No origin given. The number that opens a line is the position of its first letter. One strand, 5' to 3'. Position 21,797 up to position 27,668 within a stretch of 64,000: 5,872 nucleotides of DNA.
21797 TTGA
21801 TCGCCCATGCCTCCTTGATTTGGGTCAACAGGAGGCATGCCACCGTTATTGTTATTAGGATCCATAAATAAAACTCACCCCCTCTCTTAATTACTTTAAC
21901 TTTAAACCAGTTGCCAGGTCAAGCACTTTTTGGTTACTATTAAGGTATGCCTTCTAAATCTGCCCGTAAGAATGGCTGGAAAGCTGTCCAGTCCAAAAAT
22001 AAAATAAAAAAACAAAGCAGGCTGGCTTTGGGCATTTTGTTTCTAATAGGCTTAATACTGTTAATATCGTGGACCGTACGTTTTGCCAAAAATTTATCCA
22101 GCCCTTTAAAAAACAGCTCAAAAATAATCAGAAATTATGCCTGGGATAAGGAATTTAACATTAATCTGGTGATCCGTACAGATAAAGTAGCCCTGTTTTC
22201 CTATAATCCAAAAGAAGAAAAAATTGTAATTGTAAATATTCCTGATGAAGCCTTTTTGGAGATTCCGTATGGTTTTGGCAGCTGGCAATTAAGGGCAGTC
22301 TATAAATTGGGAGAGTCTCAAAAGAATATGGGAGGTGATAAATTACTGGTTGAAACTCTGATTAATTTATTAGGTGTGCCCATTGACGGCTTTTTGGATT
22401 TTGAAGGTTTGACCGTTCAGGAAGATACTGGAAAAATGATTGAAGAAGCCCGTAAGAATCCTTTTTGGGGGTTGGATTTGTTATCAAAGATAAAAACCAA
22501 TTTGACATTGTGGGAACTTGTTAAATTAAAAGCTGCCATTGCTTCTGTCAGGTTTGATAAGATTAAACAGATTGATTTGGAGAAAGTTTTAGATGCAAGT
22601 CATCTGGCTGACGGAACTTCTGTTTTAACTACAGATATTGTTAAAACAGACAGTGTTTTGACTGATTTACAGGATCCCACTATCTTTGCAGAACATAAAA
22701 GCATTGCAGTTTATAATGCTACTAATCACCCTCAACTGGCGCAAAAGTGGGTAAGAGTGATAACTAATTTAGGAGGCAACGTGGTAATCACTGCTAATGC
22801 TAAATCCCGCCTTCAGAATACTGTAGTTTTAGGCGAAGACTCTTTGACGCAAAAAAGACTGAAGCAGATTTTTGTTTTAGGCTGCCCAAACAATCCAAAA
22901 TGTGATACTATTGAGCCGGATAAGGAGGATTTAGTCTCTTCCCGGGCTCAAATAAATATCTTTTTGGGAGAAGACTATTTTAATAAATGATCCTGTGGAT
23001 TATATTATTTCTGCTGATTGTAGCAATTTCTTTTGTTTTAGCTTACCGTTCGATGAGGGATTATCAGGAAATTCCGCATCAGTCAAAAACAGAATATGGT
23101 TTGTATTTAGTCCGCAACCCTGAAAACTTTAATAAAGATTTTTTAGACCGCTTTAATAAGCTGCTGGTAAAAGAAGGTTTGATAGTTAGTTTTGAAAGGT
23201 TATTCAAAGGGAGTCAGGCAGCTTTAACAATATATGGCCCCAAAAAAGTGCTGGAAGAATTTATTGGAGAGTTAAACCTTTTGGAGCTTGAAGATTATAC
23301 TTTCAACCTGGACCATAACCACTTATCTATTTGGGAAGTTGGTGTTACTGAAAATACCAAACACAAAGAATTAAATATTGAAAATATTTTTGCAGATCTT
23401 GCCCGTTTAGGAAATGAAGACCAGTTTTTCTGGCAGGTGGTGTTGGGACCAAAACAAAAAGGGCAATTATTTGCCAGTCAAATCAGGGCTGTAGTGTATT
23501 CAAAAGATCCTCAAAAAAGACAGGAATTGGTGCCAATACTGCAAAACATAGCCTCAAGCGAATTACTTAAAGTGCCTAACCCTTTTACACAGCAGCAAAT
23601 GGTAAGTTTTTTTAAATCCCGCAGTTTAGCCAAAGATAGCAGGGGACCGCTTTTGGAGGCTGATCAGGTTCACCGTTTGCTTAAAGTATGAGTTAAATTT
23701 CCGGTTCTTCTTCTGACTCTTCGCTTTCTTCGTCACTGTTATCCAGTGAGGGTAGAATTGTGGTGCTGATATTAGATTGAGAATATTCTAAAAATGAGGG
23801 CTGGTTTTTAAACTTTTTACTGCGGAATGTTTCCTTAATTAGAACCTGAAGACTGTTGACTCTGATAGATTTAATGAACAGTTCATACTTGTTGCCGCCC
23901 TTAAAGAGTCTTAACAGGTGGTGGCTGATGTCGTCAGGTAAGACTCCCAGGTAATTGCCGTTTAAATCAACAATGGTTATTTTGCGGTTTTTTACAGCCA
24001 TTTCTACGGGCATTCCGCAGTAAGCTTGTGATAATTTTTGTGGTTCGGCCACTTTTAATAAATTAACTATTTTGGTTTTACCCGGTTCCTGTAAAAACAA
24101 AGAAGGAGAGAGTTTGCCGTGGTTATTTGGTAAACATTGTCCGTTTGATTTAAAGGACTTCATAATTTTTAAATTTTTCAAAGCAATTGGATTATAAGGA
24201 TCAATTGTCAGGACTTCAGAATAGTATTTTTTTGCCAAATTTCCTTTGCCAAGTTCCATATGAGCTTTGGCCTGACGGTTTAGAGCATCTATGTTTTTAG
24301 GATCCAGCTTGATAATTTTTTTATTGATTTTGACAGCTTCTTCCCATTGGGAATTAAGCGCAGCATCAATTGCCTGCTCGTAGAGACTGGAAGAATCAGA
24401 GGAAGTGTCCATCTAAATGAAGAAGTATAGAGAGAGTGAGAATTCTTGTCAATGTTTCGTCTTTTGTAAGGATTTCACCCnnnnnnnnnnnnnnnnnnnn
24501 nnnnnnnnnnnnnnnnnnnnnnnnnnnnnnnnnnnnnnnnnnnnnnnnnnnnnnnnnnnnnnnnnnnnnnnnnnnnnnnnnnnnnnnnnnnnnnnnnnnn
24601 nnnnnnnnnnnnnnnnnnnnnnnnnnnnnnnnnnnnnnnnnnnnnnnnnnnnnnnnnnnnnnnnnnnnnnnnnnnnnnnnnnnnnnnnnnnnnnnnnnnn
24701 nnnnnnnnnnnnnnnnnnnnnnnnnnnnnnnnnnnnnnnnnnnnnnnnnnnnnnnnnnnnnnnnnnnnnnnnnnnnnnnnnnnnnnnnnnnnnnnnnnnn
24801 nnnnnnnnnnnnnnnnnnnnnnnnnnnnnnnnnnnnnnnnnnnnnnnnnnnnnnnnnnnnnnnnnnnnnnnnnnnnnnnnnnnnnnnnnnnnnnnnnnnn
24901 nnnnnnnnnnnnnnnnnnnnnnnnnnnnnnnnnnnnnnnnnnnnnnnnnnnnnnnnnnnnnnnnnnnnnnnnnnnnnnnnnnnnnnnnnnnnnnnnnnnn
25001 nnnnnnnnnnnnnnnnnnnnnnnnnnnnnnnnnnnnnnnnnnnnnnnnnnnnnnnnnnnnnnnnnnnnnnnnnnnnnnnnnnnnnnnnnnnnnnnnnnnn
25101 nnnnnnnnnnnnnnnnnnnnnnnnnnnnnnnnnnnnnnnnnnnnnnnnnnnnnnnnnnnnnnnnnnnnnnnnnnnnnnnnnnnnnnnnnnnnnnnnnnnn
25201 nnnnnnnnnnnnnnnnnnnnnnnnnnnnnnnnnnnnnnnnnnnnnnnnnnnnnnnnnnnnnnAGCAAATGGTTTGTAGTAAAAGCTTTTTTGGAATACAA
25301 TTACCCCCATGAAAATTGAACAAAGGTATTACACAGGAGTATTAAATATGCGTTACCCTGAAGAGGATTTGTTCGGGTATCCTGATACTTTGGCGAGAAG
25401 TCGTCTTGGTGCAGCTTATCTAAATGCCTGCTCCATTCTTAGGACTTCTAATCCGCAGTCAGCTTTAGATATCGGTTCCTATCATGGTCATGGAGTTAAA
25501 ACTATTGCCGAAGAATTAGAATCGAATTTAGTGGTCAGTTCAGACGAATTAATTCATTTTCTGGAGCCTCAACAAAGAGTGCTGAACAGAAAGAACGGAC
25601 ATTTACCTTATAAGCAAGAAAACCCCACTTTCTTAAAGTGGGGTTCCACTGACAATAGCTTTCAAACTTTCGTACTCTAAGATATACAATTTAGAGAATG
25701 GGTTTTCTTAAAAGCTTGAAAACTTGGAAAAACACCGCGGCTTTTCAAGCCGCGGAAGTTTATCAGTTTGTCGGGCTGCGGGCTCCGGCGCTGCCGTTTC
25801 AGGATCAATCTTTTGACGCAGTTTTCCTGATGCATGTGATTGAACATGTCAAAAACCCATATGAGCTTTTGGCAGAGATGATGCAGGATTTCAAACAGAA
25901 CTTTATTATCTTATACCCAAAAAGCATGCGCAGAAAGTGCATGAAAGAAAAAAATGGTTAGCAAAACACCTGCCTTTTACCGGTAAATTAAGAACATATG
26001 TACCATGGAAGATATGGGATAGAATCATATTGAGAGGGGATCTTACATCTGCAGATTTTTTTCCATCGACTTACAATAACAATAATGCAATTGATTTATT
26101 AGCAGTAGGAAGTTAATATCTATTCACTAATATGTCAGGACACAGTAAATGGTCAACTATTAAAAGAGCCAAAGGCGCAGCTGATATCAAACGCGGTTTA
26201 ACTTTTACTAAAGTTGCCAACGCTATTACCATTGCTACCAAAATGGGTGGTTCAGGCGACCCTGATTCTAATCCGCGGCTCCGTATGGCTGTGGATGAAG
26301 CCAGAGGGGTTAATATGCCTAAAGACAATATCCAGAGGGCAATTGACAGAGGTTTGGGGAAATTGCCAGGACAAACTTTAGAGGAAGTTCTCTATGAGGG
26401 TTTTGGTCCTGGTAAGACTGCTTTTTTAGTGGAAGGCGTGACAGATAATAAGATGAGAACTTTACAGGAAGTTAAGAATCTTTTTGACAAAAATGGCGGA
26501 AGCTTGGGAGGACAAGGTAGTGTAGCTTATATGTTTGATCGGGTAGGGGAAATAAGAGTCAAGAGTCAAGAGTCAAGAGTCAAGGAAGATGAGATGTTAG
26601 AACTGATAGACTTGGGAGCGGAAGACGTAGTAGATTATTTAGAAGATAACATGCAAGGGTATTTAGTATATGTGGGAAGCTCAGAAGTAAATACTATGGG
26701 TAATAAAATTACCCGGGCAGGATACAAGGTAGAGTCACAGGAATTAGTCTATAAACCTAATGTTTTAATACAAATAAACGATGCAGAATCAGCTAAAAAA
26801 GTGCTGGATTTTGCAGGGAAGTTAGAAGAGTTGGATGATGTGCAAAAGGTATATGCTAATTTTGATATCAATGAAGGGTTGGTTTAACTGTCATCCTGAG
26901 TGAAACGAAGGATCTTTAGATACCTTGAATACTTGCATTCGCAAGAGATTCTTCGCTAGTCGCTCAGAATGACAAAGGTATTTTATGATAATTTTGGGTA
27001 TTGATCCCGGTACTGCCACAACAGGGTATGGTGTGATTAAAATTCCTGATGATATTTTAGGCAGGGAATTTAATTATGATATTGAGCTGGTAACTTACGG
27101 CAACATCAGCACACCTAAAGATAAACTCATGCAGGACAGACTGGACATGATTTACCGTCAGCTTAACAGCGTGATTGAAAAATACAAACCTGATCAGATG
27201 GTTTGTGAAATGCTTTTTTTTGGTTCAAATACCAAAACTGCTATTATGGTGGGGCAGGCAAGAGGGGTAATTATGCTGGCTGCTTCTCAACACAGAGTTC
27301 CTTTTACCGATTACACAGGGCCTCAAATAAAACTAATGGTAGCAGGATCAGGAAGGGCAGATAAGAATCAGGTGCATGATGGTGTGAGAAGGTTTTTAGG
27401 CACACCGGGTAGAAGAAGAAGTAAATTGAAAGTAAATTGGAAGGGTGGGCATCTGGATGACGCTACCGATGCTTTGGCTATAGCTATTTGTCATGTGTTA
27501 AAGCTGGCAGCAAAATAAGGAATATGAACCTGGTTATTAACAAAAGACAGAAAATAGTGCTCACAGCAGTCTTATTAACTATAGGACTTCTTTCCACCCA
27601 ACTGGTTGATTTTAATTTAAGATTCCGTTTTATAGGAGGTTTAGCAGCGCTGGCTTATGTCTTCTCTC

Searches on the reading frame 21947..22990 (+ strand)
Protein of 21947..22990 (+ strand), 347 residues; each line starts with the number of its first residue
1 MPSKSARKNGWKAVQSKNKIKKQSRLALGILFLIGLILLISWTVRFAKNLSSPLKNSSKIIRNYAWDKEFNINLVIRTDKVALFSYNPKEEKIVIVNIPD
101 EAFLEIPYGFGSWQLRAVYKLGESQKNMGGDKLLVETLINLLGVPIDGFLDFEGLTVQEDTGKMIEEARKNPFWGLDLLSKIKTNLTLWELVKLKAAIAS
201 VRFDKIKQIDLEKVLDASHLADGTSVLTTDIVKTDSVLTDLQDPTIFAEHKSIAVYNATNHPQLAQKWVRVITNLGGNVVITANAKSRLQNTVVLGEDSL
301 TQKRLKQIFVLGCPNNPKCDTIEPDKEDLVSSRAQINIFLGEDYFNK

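Call 49: search_protein_families(library=pfam, proteins=[window:21947-22990:+], max_evalue=0.00001)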
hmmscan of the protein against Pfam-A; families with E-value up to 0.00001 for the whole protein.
window:21947-22990:+ (347 aa): 2 families
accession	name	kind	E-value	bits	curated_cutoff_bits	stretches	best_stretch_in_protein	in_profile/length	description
PF03816.19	LytR_cpsA_psr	-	4.8e-06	27.2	24.6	1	77-152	1-73/150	LytR_cpsA_psr family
PF13399.11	LytR_C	-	6.7e-06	27.4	22.2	0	253-344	4-86/86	LytR cell envelope-related transcriptional attenuator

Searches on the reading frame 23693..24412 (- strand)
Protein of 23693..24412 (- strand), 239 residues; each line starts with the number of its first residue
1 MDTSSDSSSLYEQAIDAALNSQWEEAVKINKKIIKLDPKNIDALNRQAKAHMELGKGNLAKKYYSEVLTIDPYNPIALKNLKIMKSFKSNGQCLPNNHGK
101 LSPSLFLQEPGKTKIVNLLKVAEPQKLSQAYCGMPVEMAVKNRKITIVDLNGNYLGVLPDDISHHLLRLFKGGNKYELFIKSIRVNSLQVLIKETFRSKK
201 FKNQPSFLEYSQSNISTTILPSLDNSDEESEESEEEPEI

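Call 10: search_protein_families(library=pfam, proteins=[window:23693-24412:-], max_evalue=0.01)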
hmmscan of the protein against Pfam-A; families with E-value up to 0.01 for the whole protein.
window:23693-24412:- (239 aa): 6 families
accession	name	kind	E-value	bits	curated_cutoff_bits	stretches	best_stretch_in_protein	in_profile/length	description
PF00515.34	TPR_1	-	9.3e-08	32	27.8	1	42-74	2-34/34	Tetratricopeptide repeat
PF07719.23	TPR_2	-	1.8e-06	28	27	1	42-74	2-34/34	Tetratricopeptide repeat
PF13181.12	TPR_8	-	0.00016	22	25.7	1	42-73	2-33/34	Tetratricopeptide repeat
PF14559.12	TPR_19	-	0.00022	21.9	25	1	20-74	4-58/68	Tetratricopeptide repeat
PF13431.12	TPR_17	-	0.0006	20.3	24.4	0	31-56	3-28/34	Tetratricopeptide repeat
PF13414.12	TPR_11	-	0.0017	18.4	26.8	0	22-55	9-42/42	TPR repeat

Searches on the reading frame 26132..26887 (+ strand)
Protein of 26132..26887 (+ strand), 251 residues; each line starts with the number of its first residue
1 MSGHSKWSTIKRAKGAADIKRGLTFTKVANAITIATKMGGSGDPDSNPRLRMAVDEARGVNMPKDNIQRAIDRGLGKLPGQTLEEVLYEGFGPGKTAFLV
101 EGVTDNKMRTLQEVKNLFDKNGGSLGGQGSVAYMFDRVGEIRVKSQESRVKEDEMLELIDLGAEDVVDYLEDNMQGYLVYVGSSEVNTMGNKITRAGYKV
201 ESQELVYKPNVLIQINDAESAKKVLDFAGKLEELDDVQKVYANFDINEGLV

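Call 10: search_protein_families(library=pfam, proteins=[window:26132-26887:+], max_evalue=0.01)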
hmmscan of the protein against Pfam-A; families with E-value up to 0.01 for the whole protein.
window:26132-26887:+ (251 aa): 2 families
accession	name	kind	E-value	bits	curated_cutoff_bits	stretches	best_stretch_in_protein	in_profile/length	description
PF01709.26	Transcrip_reg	-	2.2e-46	157.9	27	1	83-244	1-160/160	TACO1/YebC second and third domain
PF20772.2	TACO1_YebC_N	-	2.6e-28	98.7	36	1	5-77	1-73/73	TACO1/YebC protein N-terminal domain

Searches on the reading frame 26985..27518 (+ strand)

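Call 10: search_protein_families(library=pfam, proteins=[window:26985-27518:+], max_evalue=0.01)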
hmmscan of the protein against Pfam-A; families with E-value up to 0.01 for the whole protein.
window:26985-27518:+ (177 aa): 1 family
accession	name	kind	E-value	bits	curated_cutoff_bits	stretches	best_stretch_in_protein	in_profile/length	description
PF02075.23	RuvC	-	2e-36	125.6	22.2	1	3-170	1-148/148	Crossover junction endodeoxyribonuclease RuvC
